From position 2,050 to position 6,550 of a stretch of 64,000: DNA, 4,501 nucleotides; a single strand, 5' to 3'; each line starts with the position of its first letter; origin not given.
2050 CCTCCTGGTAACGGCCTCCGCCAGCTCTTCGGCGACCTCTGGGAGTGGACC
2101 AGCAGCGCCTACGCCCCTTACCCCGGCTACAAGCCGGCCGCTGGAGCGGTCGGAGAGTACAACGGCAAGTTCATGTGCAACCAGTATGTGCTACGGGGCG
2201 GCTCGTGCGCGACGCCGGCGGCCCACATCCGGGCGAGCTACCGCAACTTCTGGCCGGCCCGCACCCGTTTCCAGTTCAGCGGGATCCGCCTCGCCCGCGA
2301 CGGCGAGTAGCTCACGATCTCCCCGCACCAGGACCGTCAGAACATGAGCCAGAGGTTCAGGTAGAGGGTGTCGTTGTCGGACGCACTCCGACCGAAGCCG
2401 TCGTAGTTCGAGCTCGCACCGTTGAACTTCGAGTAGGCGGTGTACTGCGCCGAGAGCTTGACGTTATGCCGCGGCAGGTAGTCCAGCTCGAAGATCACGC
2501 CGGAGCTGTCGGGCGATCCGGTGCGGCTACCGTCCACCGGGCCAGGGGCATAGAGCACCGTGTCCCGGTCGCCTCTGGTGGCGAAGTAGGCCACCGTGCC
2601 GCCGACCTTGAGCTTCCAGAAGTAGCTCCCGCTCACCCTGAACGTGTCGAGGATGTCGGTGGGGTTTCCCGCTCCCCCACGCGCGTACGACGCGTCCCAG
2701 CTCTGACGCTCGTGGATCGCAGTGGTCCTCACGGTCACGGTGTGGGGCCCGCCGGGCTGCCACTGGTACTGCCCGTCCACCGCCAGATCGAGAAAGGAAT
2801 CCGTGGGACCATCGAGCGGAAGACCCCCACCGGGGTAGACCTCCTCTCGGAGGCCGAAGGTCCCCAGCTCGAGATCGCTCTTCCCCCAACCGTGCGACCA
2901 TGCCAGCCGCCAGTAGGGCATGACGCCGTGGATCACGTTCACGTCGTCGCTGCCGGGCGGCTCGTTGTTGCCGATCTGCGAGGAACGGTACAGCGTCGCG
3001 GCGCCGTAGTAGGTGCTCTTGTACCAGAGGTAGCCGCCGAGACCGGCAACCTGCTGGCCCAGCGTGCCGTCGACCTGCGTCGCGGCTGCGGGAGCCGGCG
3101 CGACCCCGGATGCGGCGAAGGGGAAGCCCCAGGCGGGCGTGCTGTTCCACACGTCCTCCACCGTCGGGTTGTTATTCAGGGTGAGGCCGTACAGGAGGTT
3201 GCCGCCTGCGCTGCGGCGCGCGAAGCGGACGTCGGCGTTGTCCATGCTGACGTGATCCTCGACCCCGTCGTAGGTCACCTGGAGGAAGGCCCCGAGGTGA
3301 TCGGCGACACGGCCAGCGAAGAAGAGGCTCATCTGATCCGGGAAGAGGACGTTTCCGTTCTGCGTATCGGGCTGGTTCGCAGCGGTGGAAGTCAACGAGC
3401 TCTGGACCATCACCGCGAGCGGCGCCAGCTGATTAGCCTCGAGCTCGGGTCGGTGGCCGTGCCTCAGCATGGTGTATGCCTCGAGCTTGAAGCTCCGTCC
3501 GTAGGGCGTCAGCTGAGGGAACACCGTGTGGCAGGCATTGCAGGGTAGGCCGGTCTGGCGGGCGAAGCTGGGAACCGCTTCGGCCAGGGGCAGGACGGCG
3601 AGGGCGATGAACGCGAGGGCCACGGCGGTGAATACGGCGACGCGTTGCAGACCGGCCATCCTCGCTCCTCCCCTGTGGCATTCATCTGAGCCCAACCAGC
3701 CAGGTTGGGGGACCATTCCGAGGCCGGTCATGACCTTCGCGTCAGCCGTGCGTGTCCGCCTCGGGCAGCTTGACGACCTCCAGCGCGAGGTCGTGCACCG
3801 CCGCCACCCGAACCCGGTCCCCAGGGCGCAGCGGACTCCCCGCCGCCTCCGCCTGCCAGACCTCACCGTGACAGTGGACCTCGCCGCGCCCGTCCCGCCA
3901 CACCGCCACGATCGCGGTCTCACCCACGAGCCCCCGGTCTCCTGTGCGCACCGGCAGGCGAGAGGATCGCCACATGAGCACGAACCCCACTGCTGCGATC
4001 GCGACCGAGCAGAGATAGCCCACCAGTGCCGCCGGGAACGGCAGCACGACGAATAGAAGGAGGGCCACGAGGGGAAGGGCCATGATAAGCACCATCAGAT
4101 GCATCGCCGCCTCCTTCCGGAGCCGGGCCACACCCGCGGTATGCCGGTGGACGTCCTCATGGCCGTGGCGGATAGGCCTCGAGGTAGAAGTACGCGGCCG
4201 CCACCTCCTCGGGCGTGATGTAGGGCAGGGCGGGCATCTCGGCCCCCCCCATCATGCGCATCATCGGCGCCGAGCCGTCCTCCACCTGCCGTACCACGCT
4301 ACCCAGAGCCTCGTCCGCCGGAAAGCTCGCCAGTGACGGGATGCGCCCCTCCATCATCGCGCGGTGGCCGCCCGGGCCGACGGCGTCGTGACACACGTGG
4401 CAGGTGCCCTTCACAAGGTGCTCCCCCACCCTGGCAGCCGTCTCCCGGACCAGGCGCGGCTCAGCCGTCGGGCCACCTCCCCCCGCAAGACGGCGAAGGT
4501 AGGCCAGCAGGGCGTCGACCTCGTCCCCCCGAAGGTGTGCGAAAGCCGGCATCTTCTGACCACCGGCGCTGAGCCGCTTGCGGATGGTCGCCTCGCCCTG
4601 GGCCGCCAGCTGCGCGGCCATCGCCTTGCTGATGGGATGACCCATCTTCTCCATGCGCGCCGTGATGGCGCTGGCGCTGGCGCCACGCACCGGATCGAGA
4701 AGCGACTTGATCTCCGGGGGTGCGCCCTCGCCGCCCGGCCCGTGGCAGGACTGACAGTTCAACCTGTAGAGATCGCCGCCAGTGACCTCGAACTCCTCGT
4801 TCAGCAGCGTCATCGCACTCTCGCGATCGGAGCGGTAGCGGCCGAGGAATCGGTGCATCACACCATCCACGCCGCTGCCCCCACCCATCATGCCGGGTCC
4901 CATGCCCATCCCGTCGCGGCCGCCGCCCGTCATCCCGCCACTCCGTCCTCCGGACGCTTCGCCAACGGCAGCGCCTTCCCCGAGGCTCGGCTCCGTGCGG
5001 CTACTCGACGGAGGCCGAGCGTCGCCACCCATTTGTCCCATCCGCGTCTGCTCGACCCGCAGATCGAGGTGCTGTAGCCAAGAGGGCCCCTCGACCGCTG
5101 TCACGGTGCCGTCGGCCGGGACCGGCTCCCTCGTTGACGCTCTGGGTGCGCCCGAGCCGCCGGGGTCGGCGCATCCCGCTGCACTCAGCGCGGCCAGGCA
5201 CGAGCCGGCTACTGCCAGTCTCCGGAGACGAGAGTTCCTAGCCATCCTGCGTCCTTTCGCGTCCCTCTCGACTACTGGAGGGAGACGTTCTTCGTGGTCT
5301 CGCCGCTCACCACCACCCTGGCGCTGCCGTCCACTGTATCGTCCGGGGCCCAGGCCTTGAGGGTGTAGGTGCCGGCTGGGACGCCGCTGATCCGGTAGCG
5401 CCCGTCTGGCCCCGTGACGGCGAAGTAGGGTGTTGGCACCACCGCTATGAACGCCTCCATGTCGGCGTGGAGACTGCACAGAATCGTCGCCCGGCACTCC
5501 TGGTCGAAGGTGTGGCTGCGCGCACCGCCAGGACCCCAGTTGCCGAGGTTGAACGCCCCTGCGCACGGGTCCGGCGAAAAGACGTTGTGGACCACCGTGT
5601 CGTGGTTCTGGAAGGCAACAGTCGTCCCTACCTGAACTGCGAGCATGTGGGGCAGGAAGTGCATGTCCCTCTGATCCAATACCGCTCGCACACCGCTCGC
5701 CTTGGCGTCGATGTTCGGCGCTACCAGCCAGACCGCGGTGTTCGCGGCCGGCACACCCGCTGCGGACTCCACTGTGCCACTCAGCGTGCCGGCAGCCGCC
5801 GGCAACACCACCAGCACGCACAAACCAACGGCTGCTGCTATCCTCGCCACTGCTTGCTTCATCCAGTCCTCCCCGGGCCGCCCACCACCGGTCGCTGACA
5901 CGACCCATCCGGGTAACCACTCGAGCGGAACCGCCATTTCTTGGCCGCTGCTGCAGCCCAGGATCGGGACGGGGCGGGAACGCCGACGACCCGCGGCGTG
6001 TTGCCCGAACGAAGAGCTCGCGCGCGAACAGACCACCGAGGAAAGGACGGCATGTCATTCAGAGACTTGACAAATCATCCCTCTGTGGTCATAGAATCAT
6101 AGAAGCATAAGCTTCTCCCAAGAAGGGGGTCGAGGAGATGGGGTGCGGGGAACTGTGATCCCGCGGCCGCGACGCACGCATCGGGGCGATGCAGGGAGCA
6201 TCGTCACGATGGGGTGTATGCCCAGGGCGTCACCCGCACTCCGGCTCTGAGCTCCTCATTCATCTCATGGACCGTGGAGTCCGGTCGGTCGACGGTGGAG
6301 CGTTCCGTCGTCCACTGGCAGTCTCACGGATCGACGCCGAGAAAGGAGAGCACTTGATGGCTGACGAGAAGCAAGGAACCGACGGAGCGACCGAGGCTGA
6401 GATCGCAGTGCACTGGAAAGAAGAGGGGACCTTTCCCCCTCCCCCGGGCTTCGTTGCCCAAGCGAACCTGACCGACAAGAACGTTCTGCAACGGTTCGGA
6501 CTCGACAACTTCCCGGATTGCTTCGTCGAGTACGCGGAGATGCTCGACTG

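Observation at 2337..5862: Operon resembling an outer-membrane metal-oxidation / extracellular electron-transfer conduit: blue-copper protein, dihaem cytochrome c, NfeD, and a Cyc2/Cyt572-like porin-cytochrome fusion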

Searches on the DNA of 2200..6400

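Call 74: search_rna_families(source=window, start=2200, end=6400, threshold=evalue, max_evalue=1)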
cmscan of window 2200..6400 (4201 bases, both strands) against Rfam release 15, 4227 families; matches with E-value up to 1: 0.
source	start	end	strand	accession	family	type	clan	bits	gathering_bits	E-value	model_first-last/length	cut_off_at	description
